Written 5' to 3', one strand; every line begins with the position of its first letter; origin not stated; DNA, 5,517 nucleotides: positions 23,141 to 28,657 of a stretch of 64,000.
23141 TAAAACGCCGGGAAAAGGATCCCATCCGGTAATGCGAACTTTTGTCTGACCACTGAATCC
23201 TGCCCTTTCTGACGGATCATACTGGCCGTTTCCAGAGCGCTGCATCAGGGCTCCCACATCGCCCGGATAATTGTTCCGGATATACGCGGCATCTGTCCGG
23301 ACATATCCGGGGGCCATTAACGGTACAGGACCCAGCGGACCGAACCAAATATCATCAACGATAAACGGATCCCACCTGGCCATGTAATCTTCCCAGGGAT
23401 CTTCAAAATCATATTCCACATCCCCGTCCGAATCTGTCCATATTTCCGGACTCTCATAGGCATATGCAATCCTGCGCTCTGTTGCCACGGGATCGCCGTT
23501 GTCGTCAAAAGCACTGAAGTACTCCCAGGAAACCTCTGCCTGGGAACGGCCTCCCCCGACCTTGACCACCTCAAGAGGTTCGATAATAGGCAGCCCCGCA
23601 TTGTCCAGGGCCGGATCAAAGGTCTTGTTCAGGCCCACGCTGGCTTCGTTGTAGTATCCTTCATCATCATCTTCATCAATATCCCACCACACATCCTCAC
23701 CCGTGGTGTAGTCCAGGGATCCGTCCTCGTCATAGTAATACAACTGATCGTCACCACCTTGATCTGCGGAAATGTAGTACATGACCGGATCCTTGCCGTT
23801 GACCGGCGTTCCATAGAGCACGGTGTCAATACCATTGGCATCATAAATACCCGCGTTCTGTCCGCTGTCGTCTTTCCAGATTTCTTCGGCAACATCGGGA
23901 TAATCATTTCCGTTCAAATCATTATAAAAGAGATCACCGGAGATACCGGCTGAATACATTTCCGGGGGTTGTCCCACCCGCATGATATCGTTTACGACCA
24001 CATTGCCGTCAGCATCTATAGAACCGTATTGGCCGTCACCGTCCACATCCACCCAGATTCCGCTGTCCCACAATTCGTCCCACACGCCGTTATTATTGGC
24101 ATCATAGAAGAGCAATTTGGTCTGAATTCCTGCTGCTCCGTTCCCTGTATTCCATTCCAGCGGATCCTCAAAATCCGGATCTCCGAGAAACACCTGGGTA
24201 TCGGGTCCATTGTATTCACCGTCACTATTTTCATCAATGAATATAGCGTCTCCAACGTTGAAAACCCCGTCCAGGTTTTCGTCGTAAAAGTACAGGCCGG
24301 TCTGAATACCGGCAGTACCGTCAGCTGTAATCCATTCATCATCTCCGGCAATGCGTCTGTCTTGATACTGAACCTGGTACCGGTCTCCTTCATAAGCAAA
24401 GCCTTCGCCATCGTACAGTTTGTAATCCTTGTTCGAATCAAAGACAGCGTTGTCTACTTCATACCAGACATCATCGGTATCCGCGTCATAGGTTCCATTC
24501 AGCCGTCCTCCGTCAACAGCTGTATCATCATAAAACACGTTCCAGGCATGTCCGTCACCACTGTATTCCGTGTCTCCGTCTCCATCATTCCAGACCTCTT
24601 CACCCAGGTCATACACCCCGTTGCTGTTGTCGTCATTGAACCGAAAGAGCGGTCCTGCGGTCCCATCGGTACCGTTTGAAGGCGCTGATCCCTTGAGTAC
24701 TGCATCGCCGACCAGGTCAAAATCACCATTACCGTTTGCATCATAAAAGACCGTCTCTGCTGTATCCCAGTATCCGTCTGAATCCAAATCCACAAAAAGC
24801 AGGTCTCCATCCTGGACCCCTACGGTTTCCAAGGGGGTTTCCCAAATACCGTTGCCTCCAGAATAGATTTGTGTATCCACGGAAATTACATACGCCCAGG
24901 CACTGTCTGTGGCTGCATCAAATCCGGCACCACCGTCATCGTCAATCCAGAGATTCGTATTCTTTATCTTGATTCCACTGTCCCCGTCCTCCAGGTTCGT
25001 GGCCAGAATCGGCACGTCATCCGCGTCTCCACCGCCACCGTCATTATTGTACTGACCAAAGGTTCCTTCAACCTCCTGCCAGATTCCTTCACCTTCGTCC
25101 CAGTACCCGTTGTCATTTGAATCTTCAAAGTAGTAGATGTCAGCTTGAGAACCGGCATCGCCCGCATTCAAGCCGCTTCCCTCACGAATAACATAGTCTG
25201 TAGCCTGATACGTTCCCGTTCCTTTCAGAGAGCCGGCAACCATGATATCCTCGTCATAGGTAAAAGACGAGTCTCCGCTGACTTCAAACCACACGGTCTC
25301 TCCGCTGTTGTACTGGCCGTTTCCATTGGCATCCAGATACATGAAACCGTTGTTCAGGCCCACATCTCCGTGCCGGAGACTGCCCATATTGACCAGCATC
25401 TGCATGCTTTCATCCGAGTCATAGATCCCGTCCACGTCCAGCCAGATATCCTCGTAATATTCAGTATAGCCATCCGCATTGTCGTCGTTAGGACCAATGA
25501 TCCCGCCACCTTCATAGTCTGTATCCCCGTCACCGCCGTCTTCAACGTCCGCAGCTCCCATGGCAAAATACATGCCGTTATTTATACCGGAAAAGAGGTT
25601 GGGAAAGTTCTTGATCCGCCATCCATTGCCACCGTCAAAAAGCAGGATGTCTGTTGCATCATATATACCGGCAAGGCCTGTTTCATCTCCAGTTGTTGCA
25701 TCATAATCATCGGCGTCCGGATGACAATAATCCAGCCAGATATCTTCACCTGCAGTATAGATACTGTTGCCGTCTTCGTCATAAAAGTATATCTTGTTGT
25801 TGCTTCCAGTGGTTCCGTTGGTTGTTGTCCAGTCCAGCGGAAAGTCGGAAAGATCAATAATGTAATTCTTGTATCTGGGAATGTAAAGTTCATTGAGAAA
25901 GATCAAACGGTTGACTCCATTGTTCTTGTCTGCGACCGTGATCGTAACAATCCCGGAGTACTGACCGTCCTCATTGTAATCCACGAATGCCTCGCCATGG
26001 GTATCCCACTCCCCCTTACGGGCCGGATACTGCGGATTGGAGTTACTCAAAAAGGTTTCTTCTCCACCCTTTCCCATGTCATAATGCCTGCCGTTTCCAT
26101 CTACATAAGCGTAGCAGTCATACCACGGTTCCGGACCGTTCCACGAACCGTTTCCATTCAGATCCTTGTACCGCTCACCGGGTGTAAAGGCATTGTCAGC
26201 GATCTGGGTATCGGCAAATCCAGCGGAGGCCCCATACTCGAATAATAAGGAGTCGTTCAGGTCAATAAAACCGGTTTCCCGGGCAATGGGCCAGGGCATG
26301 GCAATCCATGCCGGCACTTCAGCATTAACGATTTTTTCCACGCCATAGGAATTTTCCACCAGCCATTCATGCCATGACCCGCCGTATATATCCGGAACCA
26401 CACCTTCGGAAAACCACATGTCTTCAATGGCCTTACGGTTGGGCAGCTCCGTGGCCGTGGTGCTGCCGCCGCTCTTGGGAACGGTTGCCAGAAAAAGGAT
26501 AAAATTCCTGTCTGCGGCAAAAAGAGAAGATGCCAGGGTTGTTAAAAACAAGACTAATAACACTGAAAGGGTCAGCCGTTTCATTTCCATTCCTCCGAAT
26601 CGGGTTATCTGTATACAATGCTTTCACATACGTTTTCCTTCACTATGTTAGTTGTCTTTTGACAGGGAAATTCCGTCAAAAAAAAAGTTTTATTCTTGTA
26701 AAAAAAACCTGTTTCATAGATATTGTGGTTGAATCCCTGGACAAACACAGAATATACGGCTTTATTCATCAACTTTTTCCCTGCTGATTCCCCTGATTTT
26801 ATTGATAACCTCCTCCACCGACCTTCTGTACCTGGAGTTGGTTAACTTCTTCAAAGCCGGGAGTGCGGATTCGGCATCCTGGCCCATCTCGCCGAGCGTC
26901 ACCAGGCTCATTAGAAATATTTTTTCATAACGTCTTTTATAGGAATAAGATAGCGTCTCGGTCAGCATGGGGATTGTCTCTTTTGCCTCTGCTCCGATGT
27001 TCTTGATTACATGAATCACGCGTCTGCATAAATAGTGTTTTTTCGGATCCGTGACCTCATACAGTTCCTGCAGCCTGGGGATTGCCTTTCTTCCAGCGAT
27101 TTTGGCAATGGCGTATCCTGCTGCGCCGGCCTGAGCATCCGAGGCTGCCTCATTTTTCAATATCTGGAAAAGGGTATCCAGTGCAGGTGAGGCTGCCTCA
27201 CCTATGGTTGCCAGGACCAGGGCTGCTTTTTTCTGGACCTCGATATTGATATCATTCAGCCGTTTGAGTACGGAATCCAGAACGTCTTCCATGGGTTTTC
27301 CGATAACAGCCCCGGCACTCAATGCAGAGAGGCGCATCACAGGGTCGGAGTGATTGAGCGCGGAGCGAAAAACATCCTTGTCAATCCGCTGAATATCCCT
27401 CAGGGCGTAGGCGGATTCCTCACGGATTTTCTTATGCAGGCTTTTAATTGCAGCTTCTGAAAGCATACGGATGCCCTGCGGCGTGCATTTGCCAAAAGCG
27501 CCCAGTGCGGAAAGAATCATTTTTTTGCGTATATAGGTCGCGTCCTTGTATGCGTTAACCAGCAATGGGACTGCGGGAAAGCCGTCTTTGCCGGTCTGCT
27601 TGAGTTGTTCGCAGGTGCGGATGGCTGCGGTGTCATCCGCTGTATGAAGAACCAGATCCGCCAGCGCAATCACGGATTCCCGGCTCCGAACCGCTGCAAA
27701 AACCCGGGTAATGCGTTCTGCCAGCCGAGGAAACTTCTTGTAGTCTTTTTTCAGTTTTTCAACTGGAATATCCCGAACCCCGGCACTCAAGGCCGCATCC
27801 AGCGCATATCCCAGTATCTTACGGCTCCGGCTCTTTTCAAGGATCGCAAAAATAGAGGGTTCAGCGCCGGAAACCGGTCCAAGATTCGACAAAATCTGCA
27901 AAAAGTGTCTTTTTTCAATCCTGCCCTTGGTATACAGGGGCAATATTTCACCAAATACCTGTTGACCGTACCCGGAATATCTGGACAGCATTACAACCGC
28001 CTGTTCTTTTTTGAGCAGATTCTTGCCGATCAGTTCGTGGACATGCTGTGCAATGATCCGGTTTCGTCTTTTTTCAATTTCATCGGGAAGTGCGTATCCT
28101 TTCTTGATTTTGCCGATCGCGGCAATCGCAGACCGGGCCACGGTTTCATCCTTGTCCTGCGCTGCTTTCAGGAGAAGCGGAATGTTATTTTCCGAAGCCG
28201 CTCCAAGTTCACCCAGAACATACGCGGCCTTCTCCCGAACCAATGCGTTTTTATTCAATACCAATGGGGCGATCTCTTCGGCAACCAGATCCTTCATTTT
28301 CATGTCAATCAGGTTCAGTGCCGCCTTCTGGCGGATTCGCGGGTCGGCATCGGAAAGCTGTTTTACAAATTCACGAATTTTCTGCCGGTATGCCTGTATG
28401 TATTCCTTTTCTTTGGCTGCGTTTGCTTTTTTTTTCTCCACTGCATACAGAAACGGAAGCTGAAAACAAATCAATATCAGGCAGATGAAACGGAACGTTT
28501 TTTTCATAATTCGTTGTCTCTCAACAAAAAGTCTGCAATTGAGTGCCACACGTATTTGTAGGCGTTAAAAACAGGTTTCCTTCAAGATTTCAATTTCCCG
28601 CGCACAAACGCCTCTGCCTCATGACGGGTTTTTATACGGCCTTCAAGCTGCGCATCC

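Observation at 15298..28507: Co-oriented cell-surface gene cluster: HEAT-repeat protein, giant protease/adhesin, NIDO-like protein, mini-cargo, secretin-N-like protein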

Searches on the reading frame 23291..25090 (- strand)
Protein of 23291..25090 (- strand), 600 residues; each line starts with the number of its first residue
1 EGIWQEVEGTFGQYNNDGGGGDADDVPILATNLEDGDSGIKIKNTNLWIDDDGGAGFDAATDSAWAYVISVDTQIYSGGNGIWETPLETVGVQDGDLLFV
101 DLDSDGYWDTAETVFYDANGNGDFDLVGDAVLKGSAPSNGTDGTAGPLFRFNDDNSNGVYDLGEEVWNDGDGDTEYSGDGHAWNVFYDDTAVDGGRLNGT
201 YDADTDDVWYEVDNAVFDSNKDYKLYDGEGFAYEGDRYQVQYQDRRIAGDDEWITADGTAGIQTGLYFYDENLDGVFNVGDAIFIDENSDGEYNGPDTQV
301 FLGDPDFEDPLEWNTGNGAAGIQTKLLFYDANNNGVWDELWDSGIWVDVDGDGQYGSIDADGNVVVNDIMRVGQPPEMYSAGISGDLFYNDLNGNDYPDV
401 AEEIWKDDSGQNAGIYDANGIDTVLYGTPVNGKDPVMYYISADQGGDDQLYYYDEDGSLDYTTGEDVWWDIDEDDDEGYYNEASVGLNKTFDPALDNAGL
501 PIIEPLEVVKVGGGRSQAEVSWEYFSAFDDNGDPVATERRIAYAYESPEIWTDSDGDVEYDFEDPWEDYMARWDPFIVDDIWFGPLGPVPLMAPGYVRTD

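Call 11: search_protein_families(library=pfam, proteins=[window:23291-25090:-], max_evalue=1)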
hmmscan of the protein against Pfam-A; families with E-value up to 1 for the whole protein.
window:23291-25090:- (600 aa): 0 families

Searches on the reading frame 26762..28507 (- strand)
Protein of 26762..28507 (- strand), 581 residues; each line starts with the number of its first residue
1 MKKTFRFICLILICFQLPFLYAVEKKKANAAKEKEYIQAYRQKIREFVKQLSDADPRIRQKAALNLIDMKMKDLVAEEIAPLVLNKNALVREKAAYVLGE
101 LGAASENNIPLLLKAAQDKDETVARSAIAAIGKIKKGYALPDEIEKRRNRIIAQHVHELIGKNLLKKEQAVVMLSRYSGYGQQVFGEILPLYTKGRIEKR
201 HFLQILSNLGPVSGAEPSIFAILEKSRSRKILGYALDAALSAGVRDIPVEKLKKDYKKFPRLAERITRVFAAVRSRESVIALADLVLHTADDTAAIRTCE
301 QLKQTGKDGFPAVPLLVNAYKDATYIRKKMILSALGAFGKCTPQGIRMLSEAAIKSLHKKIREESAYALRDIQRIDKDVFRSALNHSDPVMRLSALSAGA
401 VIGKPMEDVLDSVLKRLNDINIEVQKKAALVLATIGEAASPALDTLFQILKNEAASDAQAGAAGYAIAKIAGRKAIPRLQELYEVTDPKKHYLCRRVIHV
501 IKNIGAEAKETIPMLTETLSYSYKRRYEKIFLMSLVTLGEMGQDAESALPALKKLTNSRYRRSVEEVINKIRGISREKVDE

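Call 6: search_protein_families(library=pfam, proteins=[window:26762-28507:-], max_evalue=0.1)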
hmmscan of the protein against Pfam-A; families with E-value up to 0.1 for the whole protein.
window:26762-28507:- (581 aa): 10 families
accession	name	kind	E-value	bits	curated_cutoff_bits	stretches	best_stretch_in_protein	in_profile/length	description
PF13646.12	HEAT_2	-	5.2e-25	88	27.7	4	46-131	3-87/88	HEAT repeats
PF02985.28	HEAT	-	7.6e-15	54.1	23.5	1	109-135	2-28/31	HEAT repeat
PF13513.12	HEAT_EZ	-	7.3e-09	36.4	27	0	104-134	25-55/55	HEAT-like repeat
PF01602.26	Adaptin_N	-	9.9e-07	28.1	37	2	378-467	82-172/524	Adaptin N terminal region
PF03130.22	HEAT_PBS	-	1.8e-06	28.3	20.9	0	90-118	1-27/27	PBS lyase HEAT-like repeat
PF12717.13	Cnd1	-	3.9e-06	27.4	26.4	1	47-113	26-97/162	non-SMC mitotic condensation complex subunit 1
PF07464.16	ApoLp-III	-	0.017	15.7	36.3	0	27-63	50-86/146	Apolipophorin-III precursor (apoLp-III)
PF00514.29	Arm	-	0.024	15.1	20.6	0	107-132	12-37/41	Armadillo/beta-catenin-like repeat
PF25767.1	ARM_TBCD_2nd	-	0.036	13.9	29.7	0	403-476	72-149/245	Tubulin-specific chaperone D-like, ARM repeats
PF20168.4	PDS5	-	0.094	10.9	27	0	42-104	321-390/1053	Sister chromatid cohesion protein PDS5 protein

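Call 7: search_protein_families(library=ncbifam, proteins=[window:26762-28507:-], max_evalue=0.1)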
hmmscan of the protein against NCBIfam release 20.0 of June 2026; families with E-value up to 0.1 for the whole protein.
window:26762-28507:- (581 aa): 4 families
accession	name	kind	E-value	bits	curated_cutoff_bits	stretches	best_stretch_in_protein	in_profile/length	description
NF045915.1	PhycobilmeDegNblB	equivalog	3.2e-09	36.6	300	1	407-556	31-170/214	phycobilisome degradation protein NblB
NF010374.0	PRK13800.1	equivalog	0.00013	20.4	1196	2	46-134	719-866/898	fumarate reductase/succinate dehydrogenase flavoprotein subunit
NF053526.1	Myco_lipo_LppK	equivalog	0.08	12.9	125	0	401-451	52-101/167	lipoprotein LppK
TIGR01808.1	CM_M_hiGC-arch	equivalog_domain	0.081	13.1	52.15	0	129-162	28-62/74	chorismate mutase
